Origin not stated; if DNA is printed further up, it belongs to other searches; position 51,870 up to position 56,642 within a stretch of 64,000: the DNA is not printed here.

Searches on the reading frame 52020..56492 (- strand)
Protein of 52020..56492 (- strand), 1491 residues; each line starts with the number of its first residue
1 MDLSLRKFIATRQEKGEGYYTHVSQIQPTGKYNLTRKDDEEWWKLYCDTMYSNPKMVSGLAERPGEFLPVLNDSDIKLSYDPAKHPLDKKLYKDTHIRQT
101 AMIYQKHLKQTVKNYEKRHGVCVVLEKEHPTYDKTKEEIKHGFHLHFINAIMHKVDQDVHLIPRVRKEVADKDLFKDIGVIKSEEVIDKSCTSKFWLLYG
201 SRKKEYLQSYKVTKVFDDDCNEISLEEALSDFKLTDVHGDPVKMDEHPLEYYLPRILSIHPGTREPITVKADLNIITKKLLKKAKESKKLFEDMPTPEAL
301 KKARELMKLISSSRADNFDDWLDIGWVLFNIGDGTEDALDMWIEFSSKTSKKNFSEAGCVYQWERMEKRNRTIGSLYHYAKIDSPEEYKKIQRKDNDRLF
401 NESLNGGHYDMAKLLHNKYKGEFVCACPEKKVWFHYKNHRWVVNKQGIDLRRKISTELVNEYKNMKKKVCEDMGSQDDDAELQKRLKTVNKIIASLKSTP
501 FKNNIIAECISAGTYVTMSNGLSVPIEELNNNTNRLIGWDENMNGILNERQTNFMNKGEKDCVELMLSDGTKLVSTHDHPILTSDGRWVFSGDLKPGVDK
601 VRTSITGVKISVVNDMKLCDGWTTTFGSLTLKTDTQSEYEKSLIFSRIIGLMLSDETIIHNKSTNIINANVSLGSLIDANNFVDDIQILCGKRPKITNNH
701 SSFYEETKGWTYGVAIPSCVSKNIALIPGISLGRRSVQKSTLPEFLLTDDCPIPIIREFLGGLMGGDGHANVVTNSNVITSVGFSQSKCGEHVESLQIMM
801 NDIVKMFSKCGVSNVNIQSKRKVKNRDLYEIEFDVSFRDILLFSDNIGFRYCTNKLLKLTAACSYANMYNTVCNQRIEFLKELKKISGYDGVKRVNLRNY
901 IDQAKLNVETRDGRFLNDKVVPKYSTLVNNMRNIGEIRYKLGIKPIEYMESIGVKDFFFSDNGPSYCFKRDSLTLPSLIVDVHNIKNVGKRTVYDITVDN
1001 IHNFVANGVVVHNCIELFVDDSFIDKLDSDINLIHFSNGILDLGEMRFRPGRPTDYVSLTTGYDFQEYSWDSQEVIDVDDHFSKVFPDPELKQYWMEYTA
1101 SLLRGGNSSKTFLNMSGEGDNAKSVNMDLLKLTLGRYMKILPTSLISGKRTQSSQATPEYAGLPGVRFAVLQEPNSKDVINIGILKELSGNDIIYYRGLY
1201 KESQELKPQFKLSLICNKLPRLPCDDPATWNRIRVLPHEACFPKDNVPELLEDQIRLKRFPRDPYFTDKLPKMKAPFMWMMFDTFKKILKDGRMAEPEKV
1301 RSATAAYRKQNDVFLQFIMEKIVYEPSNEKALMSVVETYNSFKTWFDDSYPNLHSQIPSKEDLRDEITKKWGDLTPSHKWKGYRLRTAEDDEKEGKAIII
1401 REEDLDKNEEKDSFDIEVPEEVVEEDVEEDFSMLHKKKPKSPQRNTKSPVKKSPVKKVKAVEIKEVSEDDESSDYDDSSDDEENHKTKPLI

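Call 39: search_protein_families(library=pfam, proteins=[window:52020-56492:-], max_evalue=0.001)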
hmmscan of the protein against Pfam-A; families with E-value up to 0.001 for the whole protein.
window:52020-56492:- (1491 aa): 4 families
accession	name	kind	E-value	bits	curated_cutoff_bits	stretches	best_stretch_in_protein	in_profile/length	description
PF23162.1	AEP_C962R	-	1.5e-35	123.6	23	1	21-216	1-190/190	C962R protein N-terminal AEP domain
PF14890.11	Intein_splicing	-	1.2e-13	51.6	35.8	1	518-1013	3-155/155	Intein splicing domain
PF08706.16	D5_N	-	3.3e-13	50.6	22.4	2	1013-1068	73-130/145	D5 N terminal like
PF08707.16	PriCT_2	-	4.8e-13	49.7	22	1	303-380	1-77/77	Primase C terminal 2 (PriCT-2)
